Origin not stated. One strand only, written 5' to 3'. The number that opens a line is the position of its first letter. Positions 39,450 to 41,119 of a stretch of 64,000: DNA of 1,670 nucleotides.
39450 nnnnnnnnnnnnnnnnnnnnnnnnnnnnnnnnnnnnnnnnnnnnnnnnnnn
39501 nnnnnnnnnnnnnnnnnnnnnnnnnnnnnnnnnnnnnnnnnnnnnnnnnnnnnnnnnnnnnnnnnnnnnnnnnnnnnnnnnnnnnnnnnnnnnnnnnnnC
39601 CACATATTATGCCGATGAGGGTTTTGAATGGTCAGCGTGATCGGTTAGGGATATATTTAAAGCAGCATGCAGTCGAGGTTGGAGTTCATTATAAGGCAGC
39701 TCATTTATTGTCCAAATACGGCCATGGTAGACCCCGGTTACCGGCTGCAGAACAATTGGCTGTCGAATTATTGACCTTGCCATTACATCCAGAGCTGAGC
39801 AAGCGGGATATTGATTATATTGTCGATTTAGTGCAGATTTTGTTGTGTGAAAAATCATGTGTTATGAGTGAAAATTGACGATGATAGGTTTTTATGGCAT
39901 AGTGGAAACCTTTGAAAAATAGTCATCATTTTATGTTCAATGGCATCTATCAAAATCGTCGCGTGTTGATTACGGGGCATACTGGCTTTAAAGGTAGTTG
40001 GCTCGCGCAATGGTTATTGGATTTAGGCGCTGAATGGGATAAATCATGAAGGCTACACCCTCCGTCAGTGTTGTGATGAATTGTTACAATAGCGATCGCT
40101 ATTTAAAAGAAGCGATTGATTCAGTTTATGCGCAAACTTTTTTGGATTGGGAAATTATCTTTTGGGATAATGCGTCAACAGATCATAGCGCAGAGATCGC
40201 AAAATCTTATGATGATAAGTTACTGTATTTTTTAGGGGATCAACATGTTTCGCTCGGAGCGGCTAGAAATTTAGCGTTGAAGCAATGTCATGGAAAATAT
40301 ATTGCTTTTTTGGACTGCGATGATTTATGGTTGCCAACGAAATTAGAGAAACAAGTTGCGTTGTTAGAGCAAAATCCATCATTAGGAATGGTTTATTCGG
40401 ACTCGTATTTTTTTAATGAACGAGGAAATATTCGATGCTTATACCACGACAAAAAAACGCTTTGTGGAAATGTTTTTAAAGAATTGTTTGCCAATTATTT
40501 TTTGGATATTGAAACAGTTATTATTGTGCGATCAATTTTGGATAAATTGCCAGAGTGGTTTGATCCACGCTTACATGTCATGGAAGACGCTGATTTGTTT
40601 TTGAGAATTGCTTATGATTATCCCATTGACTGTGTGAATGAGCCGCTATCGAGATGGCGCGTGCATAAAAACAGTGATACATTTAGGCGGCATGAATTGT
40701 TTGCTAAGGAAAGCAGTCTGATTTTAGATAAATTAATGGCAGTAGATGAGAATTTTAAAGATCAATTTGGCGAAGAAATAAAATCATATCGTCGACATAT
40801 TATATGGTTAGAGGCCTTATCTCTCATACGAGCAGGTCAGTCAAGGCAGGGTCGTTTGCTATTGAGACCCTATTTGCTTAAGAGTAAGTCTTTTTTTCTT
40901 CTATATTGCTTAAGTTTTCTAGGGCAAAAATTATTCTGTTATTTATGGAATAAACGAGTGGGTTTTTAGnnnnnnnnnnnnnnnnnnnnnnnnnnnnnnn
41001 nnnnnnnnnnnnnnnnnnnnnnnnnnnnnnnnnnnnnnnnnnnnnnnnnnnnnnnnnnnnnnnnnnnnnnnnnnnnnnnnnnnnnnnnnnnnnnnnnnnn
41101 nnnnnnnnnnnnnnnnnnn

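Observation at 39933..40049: Decayed paralog of rfbG: 38-codon N-terminal fragment of a CDP-glucose 4,6-dehydratase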

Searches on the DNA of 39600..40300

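Call 55: search_rna_families(source=window, start=39600, end=40300, threshold=evalue, max_evalue=1)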
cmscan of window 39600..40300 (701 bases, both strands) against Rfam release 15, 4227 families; matches with E-value up to 1: 0.
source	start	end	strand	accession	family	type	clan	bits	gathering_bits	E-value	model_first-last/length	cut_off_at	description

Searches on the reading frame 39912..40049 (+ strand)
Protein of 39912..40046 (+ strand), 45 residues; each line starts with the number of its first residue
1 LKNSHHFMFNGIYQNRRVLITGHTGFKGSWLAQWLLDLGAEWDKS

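Call 9: search_protein_families(library=pfam, proteins=[window:39933-40049:+], max_evalue=0.01)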
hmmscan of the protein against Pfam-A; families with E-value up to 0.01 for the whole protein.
window:39933-40049:+ (38 aa): 2 families
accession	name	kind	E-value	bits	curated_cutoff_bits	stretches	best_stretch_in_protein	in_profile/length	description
PF16363.11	GDP_Man_Dehyd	-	0.00098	19.1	27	1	12-34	1-23/332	GDP-mannose 4,6 dehydratase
PF01370.27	Epimerase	-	0.001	19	20.9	1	11-35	1-25/240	NAD dependent epimerase/dehydratase family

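Call 11: find_encoding_contigs(protein=window:39933-40049:+, flank=3000, max_places=6)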
Protein window:39933-40049:+ (38 aa): no gene with exactly this product is on record in the collection.

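Call 12: search_protein_families(library=ncbifam, proteins=[window:39933-40049:+], max_evalue=0.001)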
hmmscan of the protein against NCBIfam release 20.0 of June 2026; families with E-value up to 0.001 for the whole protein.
window:39933-40049:+ (38 aa): 1 family
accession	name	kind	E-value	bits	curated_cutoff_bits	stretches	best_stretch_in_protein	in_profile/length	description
TIGR02622.1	CDP_4_6_dhtase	equivalog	4.4e-13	49.1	278.45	1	5-34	1-30/352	CDP-glucose 4,6-dehydratase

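Call 17: find_homologous_proteins(query=window:39912-40046:+, max_evalue=0.001)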
Query seq(45 aa) (45 aa): 38 proteins with E <= 0.001 among 40 candidates.
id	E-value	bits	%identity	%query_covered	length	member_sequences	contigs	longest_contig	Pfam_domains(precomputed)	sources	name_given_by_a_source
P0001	6.2e-25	102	100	100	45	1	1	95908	-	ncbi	ncbi:MAG: hypothetical protein AABY34_00800 [Pseudomonadota bacterium]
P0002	2.0e-10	57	67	87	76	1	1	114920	PF01370.28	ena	-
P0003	3.5e-10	57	74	76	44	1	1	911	-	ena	-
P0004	4.4e-10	56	79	73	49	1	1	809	-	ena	-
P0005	1.9e-9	54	79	73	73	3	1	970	PF16363.12,PF01370.28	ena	-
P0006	2.9e-9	54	79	73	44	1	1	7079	-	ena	-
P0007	3.4e-9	53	76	73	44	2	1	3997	-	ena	-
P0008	3.8e-9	53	79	73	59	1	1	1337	-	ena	-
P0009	5.4e-9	53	71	76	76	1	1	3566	-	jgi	jgi:CDP-glucose 4,6-dehydratase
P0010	9.7e-9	52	70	89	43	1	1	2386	-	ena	-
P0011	9.9e-9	52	76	73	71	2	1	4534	PF16363.12,PF01370.28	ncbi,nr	ncbi:MAG TPA: NAD-dependent epimerase/dehydratase family protein, partial [Nitrospinaceae bacterium]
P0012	1.3e-8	52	76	73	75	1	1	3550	-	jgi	-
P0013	3.3e-8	50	76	73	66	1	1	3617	-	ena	-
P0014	3.7e-8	50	63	78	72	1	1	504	-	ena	-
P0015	7.3e-8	49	70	73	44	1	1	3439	-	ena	-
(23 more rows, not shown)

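Call 19: find_encoding_contigs(protein=P0002, flank=10000, max_places=4)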
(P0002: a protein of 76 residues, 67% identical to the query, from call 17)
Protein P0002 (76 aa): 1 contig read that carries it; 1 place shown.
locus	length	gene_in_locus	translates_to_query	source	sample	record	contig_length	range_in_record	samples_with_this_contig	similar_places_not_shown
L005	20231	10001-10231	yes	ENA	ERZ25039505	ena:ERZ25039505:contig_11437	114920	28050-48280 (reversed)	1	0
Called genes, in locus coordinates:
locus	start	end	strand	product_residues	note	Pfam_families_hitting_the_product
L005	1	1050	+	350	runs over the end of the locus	PF01370:Epimerase, PF04321:RmlD_sub_bind, PF16363:GDP_Man_Dehyd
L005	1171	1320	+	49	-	-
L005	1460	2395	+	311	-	PF09721:Exosortase_EpsH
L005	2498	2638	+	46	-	-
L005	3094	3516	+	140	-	PF01850:PIN (weak)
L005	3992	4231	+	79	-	-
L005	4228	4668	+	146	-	-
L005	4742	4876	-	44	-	-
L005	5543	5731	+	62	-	-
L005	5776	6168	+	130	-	PF01909:NTP_transf_2, PF18765:Polbeta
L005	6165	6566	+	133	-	PF05168:HEPN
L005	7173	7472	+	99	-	PF01909:NTP_transf_2, PF18765:Polbeta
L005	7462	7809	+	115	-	PF01934:HepT-like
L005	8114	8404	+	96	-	-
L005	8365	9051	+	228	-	PF00483:NTP_transferase, PF12804:NTP_transf_3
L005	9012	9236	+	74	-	-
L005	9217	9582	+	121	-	PF00483:NTP_transferase (weak)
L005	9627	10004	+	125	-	PF05635:23S_rRNA_IVP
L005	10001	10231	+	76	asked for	PF01370:Epimerase (weak)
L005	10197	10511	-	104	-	-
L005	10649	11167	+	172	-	-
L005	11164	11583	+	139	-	PF13366:PDDEXK_3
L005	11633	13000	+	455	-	PF01041:DegT_DnrJ_EryC1, PF01212:Beta_elim_lyase (weak)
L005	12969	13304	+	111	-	-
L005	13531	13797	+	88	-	-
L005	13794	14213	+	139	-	-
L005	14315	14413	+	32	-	-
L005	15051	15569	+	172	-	PF19502:DUF6036 (weak)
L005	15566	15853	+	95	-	-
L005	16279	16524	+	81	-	PF04255:DUF433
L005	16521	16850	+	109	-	PF18478:PIN_10, PF18480:DUF5615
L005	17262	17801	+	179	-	PF00908:dTDP_sugar_isom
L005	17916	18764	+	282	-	PF01370:Epimerase, PF04321:RmlD_sub_bind, PF13460:NAD_binding_10 (weak), PF16363:GDP_Man_Dehyd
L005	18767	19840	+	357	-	PF07786:HGSNAT_cat (weak), PF01757:Acyl_transf_3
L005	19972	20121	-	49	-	-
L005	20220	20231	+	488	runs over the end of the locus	-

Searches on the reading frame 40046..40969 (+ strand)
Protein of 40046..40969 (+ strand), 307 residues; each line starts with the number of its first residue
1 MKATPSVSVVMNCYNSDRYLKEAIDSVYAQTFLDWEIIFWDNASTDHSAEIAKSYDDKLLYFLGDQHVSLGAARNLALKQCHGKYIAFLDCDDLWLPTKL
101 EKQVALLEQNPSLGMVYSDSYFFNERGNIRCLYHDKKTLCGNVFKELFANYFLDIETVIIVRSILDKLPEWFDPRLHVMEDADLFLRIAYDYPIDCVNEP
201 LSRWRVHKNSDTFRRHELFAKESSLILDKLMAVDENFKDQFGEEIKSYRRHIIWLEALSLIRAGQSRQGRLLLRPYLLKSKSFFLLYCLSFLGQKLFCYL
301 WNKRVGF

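Call 9: search_protein_families(library=pfam, proteins=[window:40046-40969:+], max_evalue=0.01)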
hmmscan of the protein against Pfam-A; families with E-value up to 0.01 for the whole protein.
window:40046-40969:+ (307 aa): 4 families
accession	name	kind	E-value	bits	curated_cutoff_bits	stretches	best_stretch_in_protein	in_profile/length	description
PF00535.33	Glycos_transf_2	-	1.2e-30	107.1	23.3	1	8-120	1-116/168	Glycosyl transferase family 2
PF10111.15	Glyco_tranf_2_2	-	7.3e-18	65.5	27.3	1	9-194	2-205/276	Glycosyltransferase like family 2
PF13641.12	Glyco_tranf_2_3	-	4.4e-09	37.1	27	1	5-130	1-132/230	Glycosyltransferase like family 2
PF13704.12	Glyco_tranf_2_4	-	0.0088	17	27.5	0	19-95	6-85/98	Glycosyl transferase family 2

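Call 10: find_encoding_contigs(protein=window:40046-40969:+, flank=10000, max_places=10)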
Protein window:40046-40969:+ (307 aa): 10 contigs read that carry it; 4 places shown.
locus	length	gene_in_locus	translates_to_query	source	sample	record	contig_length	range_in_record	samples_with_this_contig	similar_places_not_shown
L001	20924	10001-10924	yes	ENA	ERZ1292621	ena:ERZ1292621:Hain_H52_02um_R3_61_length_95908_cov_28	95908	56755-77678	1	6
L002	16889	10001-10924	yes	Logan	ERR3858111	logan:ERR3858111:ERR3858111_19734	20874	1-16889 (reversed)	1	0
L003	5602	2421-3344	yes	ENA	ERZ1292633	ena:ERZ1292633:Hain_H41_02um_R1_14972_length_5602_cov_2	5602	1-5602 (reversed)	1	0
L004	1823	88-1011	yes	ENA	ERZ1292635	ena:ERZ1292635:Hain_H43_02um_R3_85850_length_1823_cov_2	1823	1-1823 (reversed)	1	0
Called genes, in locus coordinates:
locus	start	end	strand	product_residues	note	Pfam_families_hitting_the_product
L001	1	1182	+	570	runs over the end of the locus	PF02310:B12-binding, PF04055:Radical_SAM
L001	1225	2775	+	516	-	PF02310:B12-binding, PF04055:Radical_SAM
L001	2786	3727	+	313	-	PF00535:Glycos_transf_2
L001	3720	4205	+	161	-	PF04138:GtrA_DPMS_TM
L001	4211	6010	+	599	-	PF02776:TPP_enzyme_N, PF00205:TPP_enzyme_M, PF02775:TPP_enzyme_C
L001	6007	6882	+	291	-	PF01370:Epimerase, PF02719:Polysacc_synt_2 (faint), PF04321:RmlD_sub_bind, PF16363:GDP_Man_Dehyd (weak)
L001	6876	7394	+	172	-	PF00293:NUDIX (faint)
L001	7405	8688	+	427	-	PF00155:Aminotran_1_2 (weak), PF01041:DegT_DnrJ_EryC1, PF01053:Cys_Met_Meta_PP (weak)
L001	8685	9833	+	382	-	PF00155:Aminotran_1_2, PF01041:DegT_DnrJ_EryC1, PF00266:Aminotran_5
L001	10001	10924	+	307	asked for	PF00535:Glycos_transf_2, PF10111:Glyco_tranf_2_2, PF13641:Glyco_tranf_2_3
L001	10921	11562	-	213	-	PF13505:OMP_b-brl, PF01389:OmpA_membrane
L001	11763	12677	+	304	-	PF00483:NTP_transferase, PF12804:NTP_transf_3 (weak)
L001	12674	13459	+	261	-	PF00483:NTP_transferase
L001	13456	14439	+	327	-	PF04321:RmlD_sub_bind, PF01073:3Beta_HSD, PF01370:Epimerase, PF02719:Polysacc_synt_2, PF13460:NAD_binding_10, PF16363:GDP_Man_Dehyd, PF07993:NAD_binding_4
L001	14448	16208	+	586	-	PF00535:Glycos_transf_2, PF10111:Glyco_tranf_2_2, PF13641:Glyco_tranf_2_3, PF02709:Glyco_transf_7C (weak), PF01522:Polysacc_deac_1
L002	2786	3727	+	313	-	PF00535:Glycos_transf_2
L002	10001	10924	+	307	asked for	PF00535:Glycos_transf_2, PF10111:Glyco_tranf_2_2, PF13641:Glyco_tranf_2_3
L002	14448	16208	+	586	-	PF00535:Glycos_transf_2, PF10111:Glyco_tranf_2_2, PF13641:Glyco_tranf_2_3, PF02709:Glyco_transf_7C (weak), PF01522:Polysacc_deac_1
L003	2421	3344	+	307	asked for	PF00535:Glycos_transf_2, PF10111:Glyco_tranf_2_2, PF13641:Glyco_tranf_2_3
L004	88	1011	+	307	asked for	PF00535:Glycos_transf_2, PF10111:Glyco_tranf_2_2, PF13641:Glyco_tranf_2_3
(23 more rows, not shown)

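Call 12: search_protein_families(library=ncbifam, proteins=[window:40046-40969:+], max_evalue=0.001)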
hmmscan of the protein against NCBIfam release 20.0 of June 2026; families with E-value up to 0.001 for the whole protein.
window:40046-40969:+ (307 aa): 17 families
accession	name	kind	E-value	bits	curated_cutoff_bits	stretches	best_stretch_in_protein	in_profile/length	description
NF047683.1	TeichurnBiosyTuaG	equivalog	5.3e-28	98.3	400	1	2-210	3-209/252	teichuronic acid biosynthesis protein TuaG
NF053739.1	GlytfEpsEBac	equivalog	1e-27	96.8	450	1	5-218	1-214/265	glycosyltransferase EpsE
NF007482.0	PRK10073.1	equivalog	2.5e-20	72.8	423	1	1-110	2-113/334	glycosyltransferase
NF050050.1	ProtGlycPglI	equivalog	2.4e-14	53.4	500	1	5-105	2-106/306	GalNAc(5)-diNAcBac-PP-undecaprenol beta-1,3-glucosyltransferase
NF007453.0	PRK10018.1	equivalog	4.4e-14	52.8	382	1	1-192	2-193/280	colanic acid biosynthesis glycosyltransferase WcaA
TIGR04017.1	WcaA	equivalog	1.6e-13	50.9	495.75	1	2-192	2-192/279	colanic acid biosynthesis glycosyltransferase WcaA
NF038302.1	EPS_HpsE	equivalog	1.6e-13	50.4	300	1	7-115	3-119/307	hormogonium polysaccharide biosynthesis glycosyltransferase HpsE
NF038299.1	EPS_HpsN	equivalog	5.9e-11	41.9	425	1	5-120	1-119/317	hormogonium polysaccharide biosynthesis glycosyltransferase HpsN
TIGR03937.1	PgaC_IcaA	equivalog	1.2e-10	41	422.3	1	2-117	42-160/407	poly-beta-1,6-N-acetyl-D-glucosamine synthase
TIGR04283.1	glyco_like_mftF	equivalog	2.8e-09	36.9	182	1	7-201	1-182/221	TIGR04283 family arsenosugar biosynthesis glycosyltransferase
TIGR03111.1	glyc2_xrt_Gpos1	hypoth_equivalog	4.1e-09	35.7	363.95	1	2-113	46-162/439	TIGR03111 family XrtG-associated glycosyltransferase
TIGR03965.1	mycofact_glyco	equivalog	2e-08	33.6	280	1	4-108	73-180/467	mycofactocin biosynthesis glycosyltransferase MftF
NF041394.1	GtaseAglG_Halo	equivalog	2.2e-08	33.8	440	1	6-111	2-111/304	glucosyl-dolichyl phosphate glucuronosyltransferase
NF041875.1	EPS_EpsD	equivalog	3.8e-07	29.8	370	1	7-111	1-108/325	exopolysaccharide biosynthesis glycosyltransferase EpsD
TIGR04440.1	glyco_TIGR04440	domain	8.9e-07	28.9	70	1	7-128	2-127/215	TIGR00180 family glycosyltransferase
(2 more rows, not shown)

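Call 20: find_related_loci(query=window:40046-40969:+, collection=metagenome_contigs, flank=6000)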
Query window:40046-40969:+ (307 aa) in metagenome_contigs; peptide patterns used: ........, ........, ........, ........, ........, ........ (x = any residue, [..] = any of these).
297 stretches matched a pattern; 239 encode a relative of the query (tblastn E <= 1e-3); the best 80 are kept; 80 distinct loci.
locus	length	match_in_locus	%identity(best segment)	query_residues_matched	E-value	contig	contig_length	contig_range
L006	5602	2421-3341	100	1-307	0e+0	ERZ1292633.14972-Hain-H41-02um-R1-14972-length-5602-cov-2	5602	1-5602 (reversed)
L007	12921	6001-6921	92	1-307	0e+0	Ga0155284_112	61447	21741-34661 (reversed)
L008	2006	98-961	52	5-292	5e-106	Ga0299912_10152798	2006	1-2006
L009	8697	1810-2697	50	1-297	2e-95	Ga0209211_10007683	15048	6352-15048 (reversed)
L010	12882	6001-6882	51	3-297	3e-93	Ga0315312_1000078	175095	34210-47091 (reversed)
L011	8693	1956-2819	50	5-292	3e-92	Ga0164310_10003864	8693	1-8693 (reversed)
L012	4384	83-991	48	3-305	2e-92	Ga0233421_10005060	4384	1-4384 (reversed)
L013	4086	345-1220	51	5-297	7e-92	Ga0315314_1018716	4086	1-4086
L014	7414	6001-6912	49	2-306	3e-89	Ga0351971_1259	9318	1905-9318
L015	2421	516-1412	46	2-300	3e-90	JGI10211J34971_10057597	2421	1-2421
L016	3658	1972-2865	47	3-300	2e-87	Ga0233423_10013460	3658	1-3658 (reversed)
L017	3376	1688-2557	48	3-291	9e-87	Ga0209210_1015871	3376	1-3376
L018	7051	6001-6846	49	6-287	1e-85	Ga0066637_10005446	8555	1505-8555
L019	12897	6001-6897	46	3-300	2e-84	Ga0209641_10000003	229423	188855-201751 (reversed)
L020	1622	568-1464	46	3-300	1e-89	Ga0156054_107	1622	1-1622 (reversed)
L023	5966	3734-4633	45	3-302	2e-83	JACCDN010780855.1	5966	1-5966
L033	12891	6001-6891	45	5-302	6e-80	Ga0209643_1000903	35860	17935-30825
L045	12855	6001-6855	44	7-291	1e-78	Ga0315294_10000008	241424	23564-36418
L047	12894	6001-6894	44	3-300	9e-78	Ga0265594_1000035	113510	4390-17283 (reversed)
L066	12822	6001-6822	45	5-276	1e-76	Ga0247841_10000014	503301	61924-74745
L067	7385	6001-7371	45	3-281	4e-74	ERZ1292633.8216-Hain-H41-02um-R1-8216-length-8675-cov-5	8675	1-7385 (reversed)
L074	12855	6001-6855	41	1-290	2e-72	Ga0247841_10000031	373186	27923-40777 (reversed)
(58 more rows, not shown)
